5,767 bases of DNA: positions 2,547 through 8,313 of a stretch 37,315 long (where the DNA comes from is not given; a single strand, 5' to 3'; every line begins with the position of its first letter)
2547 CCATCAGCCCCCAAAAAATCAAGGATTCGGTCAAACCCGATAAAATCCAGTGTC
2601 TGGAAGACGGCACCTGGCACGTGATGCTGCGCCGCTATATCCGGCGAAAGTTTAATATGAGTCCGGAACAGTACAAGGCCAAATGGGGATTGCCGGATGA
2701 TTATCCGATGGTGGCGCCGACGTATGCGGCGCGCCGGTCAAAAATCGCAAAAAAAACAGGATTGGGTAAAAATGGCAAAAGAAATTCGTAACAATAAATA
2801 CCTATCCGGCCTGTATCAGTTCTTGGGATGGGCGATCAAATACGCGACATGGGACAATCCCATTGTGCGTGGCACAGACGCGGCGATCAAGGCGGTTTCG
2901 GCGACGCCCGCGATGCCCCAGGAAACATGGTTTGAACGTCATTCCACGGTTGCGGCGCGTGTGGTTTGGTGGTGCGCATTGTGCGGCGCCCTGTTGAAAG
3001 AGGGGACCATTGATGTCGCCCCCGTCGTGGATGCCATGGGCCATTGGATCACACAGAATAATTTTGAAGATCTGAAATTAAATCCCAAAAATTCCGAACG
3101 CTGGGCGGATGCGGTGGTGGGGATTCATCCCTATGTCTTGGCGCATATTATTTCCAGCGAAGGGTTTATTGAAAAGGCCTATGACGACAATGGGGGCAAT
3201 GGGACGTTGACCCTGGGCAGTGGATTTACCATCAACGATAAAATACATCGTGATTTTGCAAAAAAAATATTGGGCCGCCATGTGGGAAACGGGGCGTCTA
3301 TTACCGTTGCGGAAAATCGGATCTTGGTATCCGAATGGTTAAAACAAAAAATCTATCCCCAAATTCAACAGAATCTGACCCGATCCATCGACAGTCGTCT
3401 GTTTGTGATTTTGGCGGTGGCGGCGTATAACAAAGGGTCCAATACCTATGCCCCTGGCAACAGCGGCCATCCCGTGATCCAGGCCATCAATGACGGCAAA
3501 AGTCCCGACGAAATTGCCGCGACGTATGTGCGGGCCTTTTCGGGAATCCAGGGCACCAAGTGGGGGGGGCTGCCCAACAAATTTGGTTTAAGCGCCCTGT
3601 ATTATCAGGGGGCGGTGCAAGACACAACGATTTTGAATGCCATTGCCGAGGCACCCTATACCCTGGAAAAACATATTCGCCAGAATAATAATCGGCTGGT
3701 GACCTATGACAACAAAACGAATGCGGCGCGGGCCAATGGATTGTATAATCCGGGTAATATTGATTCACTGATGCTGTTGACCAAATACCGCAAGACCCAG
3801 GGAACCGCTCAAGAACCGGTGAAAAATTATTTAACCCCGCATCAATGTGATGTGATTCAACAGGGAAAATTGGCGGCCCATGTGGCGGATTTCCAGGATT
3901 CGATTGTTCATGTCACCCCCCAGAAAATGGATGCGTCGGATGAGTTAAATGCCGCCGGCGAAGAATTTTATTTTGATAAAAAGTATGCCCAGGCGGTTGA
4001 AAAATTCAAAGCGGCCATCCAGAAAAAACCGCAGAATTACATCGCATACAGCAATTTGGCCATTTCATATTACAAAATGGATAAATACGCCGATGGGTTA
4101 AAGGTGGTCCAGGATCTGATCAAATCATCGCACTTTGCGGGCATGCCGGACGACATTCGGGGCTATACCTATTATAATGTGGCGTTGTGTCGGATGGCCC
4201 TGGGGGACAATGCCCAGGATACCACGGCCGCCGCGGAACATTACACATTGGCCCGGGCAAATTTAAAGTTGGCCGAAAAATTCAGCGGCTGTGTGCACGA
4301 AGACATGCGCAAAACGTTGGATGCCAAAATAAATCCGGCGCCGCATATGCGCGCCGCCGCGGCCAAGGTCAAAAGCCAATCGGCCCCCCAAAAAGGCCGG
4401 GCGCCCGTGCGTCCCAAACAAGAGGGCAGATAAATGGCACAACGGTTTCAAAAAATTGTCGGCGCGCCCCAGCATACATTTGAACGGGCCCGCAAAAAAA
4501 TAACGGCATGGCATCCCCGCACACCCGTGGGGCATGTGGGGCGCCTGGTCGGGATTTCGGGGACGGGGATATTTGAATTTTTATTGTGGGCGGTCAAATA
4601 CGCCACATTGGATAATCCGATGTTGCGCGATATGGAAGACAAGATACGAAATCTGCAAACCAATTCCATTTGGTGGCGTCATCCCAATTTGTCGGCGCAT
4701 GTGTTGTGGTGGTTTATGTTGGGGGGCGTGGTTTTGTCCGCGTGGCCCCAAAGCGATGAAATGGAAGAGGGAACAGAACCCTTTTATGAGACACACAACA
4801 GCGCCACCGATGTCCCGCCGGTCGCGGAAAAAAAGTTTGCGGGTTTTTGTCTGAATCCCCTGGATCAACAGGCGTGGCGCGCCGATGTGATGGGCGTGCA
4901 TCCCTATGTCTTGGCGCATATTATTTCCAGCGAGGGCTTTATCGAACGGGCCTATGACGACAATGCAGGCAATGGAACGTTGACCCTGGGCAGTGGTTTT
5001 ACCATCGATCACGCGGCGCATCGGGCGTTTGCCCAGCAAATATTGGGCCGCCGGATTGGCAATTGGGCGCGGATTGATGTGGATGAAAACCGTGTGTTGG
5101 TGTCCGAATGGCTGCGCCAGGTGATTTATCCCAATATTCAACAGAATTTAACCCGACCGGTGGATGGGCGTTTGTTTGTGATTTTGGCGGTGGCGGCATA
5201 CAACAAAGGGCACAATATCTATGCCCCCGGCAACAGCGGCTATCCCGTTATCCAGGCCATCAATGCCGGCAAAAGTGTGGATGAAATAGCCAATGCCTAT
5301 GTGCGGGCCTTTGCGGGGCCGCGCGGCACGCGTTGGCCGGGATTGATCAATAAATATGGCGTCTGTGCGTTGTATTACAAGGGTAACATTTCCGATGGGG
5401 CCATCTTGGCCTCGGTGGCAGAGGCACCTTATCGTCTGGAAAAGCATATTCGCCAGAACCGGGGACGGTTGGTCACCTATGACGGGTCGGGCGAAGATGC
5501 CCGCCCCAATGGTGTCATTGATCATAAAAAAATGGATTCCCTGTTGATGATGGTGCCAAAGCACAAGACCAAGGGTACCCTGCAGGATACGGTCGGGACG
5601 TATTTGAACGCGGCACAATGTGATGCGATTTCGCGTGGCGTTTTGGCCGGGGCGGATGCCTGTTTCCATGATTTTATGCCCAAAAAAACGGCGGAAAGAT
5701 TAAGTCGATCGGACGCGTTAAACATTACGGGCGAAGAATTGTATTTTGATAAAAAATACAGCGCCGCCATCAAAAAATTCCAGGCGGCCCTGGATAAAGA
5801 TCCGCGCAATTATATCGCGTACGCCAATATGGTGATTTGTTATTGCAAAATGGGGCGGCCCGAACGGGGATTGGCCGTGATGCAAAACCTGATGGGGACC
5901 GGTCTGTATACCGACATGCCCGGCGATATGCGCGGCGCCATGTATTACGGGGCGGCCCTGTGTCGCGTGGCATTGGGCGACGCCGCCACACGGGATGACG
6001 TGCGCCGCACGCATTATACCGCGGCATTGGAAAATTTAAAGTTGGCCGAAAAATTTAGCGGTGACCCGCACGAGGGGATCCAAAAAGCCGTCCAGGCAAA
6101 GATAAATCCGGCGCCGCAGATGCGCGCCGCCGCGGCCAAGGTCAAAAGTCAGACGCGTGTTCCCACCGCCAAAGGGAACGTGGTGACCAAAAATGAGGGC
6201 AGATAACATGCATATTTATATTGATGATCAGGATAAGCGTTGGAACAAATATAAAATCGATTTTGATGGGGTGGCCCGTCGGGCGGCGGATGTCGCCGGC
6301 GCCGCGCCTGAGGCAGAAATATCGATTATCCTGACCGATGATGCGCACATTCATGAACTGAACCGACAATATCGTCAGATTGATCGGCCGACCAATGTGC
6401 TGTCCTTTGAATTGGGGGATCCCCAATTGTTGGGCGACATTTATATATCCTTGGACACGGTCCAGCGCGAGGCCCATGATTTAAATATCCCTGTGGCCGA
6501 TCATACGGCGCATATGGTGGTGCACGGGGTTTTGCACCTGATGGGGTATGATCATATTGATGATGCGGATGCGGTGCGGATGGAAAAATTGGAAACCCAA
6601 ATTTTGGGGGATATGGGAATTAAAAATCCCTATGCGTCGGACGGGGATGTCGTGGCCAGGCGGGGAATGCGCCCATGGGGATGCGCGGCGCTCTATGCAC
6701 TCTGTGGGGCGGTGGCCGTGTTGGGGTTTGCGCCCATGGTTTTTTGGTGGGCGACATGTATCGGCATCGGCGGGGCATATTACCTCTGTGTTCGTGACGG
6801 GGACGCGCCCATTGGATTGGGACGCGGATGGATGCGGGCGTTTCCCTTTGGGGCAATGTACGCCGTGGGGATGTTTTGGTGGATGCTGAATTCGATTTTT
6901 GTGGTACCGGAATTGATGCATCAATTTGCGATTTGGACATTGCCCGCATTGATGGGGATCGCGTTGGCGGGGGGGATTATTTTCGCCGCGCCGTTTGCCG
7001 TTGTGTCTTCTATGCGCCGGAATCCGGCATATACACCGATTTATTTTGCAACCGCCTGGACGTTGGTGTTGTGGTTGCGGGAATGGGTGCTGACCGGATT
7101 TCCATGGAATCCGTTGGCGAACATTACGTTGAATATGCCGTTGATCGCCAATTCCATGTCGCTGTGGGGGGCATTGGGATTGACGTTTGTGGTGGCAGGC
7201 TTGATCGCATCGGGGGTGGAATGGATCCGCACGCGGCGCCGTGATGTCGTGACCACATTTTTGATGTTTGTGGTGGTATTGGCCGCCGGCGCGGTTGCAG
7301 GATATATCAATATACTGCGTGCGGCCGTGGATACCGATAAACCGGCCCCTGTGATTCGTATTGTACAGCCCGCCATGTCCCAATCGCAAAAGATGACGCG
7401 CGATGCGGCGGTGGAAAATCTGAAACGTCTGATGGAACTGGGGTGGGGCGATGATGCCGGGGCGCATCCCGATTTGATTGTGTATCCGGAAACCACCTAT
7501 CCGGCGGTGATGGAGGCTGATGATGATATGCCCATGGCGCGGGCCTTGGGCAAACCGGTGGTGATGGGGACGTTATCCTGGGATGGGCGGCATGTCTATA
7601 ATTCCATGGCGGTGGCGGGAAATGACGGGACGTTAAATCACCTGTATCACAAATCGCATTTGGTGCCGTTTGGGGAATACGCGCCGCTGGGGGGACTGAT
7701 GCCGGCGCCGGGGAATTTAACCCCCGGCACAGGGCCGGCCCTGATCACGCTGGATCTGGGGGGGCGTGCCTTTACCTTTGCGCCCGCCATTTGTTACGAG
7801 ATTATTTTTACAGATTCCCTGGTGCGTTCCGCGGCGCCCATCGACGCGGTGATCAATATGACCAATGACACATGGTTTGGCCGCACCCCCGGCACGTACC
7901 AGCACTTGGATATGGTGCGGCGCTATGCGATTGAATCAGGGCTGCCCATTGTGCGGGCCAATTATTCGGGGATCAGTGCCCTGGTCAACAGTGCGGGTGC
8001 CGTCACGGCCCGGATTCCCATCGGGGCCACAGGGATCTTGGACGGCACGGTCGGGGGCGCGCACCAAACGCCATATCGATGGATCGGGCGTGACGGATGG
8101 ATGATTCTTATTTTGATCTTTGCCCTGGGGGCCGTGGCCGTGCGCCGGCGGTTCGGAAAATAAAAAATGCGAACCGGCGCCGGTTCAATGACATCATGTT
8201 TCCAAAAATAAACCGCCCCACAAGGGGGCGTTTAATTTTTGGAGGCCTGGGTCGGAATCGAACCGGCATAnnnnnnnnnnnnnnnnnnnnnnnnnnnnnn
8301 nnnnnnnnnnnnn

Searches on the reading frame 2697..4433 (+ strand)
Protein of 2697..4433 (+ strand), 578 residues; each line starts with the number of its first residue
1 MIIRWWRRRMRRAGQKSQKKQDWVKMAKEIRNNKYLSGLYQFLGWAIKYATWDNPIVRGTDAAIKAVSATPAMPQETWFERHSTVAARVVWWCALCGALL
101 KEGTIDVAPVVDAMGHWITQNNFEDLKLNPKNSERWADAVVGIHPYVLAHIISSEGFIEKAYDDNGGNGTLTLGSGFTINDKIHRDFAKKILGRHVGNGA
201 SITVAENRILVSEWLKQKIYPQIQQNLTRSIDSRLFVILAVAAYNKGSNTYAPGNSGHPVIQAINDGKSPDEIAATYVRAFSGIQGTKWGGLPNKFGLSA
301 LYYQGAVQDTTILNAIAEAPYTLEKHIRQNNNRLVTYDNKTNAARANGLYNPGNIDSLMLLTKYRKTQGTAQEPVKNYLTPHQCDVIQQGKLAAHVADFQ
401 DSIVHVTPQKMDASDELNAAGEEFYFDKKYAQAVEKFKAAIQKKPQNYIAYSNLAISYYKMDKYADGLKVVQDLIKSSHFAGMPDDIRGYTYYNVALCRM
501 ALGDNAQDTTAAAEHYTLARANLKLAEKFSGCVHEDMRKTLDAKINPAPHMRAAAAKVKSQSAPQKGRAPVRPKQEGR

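Call 27: search_protein_families(library=pfam, proteins=[window:2697-4433:+], max_evalue=0.001)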
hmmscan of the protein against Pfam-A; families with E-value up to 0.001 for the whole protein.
window:2697-4433:+ (578 aa): 3 families
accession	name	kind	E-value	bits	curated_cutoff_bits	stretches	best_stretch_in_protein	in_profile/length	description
PF13414.12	TPR_11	-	1.5e-06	28.2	26.8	1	422-461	2-41/42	TPR repeat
PF14559.12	TPR_19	-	5.5e-06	27.1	25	1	428-476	5-53/68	Tetratricopeptide repeat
PF00959.24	Phage_lysozyme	-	2.4e-05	25.1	22.3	1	154-293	3-119/125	Phage lysozyme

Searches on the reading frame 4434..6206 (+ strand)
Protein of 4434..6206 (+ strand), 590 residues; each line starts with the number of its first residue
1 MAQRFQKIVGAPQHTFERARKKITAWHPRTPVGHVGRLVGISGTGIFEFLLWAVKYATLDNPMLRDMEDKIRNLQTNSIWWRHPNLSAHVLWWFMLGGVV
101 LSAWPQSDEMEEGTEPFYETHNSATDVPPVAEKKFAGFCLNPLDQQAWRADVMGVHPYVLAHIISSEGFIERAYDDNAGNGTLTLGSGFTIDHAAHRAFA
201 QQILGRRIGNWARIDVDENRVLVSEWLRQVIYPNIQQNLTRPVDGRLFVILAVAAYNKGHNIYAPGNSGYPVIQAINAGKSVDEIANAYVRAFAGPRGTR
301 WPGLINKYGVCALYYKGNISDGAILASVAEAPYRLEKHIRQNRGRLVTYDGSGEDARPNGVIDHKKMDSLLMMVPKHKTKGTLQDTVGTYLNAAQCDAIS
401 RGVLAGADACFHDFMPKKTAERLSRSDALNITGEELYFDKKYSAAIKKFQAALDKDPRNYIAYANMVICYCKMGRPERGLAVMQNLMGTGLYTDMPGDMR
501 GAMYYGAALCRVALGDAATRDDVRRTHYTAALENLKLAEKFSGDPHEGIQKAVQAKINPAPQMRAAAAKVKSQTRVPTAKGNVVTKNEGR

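Call 27: search_protein_families(library=pfam, proteins=[window:4434-6206:+], max_evalue=0.001)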
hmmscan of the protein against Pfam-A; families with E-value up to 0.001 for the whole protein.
window:4434-6206:+ (590 aa): 2 families
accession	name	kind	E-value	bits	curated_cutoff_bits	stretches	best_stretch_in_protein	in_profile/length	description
PF14559.12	TPR_19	-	2.5e-06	28.1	25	1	440-484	5-49/68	Tetratricopeptide repeat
PF13431.12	TPR_17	-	0.00041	20.8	24.4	0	449-479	2-32/34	Tetratricopeptide repeat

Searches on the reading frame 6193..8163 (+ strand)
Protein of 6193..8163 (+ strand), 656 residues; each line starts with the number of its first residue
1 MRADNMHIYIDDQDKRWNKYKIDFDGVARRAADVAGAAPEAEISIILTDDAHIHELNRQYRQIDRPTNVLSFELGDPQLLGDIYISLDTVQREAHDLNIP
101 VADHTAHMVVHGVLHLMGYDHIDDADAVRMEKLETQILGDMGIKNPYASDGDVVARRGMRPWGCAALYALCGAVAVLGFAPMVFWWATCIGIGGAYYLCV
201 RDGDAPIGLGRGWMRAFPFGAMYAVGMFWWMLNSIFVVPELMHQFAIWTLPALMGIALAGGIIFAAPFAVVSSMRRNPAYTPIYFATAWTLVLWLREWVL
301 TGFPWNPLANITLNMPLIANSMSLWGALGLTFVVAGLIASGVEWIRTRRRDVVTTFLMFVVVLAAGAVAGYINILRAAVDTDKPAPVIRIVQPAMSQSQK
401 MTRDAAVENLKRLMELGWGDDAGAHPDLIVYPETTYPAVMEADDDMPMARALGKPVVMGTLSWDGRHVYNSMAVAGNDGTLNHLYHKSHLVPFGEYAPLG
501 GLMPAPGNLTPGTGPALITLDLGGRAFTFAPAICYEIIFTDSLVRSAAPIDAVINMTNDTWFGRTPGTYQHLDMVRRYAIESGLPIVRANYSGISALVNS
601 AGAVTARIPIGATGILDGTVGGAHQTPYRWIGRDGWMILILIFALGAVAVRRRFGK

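Call 26: search_protein_families(library=pfam, proteins=[window:6193-8163:+], max_evalue=0.001)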
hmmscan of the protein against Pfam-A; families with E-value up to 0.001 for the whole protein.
window:6193-8163:+ (656 aa): 3 families
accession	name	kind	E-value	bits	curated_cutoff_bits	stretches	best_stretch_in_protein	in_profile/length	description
PF02130.23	YbeY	-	4.3e-36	124.1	25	1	19-139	6-127/129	Endoribonuclease YbeY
PF00795.27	CN_hydrolase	-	3.4e-20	72.9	23.2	1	448-619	70-245/256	Carbon-nitrogen hydrolase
PF20154.4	LNT_N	-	2.5e-17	63.9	27.1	1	172-335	2-154/159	Apolipoprotein N-acyltransferase N-terminal domain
